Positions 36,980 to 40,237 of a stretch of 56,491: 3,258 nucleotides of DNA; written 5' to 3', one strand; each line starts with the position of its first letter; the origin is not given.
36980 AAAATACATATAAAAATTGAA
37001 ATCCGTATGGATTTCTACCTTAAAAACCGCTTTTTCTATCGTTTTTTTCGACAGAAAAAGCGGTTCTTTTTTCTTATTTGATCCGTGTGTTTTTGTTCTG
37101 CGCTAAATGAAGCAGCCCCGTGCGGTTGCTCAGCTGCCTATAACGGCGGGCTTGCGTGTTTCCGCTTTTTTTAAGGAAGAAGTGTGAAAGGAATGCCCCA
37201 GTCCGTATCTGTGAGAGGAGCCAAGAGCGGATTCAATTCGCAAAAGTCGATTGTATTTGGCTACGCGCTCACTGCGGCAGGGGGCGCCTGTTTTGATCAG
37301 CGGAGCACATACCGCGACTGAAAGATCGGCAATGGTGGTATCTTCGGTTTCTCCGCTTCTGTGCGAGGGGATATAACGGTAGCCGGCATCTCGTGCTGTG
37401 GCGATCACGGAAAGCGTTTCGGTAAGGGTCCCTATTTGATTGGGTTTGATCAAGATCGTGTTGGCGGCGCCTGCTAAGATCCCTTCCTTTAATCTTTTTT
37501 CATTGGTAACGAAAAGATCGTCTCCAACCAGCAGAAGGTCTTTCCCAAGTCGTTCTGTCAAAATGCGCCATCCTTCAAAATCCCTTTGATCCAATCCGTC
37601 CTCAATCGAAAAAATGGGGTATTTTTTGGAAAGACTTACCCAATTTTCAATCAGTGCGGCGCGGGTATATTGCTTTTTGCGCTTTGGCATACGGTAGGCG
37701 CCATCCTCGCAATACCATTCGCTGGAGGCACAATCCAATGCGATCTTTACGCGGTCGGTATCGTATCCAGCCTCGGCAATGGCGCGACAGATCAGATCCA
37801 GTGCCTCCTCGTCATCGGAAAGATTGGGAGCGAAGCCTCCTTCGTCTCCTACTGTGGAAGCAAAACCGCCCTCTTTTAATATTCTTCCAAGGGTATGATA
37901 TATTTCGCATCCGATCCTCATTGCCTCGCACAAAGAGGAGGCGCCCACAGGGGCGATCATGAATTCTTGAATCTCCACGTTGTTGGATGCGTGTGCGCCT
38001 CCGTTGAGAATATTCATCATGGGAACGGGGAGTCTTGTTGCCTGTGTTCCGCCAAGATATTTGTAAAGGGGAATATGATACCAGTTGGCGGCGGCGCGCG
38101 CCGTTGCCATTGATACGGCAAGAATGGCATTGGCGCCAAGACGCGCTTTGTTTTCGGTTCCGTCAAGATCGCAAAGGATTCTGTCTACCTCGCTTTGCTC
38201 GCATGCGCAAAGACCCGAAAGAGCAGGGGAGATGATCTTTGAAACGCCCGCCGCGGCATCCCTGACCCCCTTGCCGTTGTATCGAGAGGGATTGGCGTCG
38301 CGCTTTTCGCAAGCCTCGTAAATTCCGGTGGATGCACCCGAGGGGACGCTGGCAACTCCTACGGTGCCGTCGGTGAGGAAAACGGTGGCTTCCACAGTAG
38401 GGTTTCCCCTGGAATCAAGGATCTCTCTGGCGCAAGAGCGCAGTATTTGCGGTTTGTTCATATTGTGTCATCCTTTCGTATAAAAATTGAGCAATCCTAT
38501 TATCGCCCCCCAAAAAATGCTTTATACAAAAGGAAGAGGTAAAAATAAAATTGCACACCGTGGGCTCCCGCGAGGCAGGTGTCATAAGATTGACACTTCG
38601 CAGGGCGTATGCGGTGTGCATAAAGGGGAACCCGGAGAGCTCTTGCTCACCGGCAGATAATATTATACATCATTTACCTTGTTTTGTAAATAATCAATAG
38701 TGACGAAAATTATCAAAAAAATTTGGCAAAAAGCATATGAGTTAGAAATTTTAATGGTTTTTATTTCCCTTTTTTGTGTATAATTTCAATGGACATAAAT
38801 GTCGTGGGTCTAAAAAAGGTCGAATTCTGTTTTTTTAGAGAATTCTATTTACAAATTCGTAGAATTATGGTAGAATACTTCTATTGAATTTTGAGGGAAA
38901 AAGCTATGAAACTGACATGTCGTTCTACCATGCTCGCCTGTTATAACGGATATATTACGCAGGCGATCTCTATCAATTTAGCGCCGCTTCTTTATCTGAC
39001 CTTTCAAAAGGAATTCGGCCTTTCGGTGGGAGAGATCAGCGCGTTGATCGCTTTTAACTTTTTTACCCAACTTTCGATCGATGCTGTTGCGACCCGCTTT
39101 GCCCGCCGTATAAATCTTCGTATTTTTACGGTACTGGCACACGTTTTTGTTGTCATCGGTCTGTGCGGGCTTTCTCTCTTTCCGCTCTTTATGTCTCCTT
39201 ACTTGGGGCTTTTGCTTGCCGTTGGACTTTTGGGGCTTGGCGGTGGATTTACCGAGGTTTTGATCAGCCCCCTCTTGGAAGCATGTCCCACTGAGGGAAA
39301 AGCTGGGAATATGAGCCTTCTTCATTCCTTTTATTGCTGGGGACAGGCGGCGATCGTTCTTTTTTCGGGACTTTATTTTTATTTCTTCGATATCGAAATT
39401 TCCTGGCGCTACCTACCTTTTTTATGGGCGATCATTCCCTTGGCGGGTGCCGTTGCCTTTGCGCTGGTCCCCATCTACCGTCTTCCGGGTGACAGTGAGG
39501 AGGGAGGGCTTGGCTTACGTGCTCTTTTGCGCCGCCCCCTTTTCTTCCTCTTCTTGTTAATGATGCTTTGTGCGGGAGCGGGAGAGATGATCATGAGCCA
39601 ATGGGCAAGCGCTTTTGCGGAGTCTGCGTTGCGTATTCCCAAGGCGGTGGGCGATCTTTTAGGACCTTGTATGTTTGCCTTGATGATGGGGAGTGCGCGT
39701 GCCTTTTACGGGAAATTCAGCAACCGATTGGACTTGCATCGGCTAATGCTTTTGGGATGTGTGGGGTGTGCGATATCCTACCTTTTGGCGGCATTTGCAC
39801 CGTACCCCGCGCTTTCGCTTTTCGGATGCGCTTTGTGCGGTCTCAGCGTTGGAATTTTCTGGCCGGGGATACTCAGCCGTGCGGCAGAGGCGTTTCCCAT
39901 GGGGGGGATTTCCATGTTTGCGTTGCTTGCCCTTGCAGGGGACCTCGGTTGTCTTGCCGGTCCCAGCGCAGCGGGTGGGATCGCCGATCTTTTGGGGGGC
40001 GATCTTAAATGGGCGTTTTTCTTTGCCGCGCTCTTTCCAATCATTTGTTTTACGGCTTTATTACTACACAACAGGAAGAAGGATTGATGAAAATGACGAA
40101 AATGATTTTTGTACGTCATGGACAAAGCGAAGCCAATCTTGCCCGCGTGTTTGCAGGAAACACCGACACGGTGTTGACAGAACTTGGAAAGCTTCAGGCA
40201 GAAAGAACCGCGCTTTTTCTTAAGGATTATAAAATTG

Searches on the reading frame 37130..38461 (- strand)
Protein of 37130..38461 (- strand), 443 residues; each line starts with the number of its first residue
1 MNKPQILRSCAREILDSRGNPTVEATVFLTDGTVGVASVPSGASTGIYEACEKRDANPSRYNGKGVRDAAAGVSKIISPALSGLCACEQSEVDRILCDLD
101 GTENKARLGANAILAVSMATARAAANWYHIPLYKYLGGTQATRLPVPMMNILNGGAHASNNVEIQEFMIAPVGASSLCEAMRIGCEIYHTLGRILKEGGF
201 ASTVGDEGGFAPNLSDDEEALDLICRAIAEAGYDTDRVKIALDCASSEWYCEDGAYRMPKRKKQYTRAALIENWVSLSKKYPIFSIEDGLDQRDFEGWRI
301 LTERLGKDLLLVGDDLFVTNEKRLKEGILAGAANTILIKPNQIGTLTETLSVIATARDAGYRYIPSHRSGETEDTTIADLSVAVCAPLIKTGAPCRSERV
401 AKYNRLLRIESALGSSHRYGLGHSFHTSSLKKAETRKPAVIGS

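Call 80: search_protein_families(library=pfam, proteins=[window:37130-38461:-])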
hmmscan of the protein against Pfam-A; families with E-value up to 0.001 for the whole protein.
window:37130-38461:- (443 aa): 3 families
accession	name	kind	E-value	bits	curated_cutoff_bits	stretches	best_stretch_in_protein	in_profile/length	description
PF00113.28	Enolase_C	-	8.1e-115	383.6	21.5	1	143-420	3-288/296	Enolase, C-terminal TIM barrel domain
PF03952.21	Enolase_N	-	9.3e-53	178.3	35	1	10-136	5-131/131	Enolase, N-terminal domain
PF13378.12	MR_MLE_C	-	4.5e-05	23.7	29.4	1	266-389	56-174/219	Enolase C-terminal domain-like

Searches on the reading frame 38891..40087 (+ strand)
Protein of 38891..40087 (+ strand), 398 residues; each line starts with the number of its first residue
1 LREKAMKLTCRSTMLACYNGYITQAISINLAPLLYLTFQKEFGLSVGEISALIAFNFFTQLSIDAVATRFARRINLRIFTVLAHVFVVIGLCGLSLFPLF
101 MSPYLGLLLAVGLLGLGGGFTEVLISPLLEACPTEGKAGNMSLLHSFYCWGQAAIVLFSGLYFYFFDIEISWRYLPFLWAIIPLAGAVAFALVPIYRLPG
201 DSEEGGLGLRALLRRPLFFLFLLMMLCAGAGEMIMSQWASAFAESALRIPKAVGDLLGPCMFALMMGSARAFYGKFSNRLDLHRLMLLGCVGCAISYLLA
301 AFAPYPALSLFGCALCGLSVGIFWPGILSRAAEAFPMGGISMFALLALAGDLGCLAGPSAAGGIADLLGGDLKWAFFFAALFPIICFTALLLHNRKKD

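Call 80: search_protein_families(library=pfam, proteins=[window:38891-40087:+])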
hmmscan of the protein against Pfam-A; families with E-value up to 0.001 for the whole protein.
window:38891-40087:+ (398 aa): 1 family
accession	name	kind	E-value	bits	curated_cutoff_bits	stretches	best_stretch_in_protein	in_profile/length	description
PF07690.21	MFS_1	-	8.7e-30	104.2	33.4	2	27-336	11-324/347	Major Facilitator Superfamily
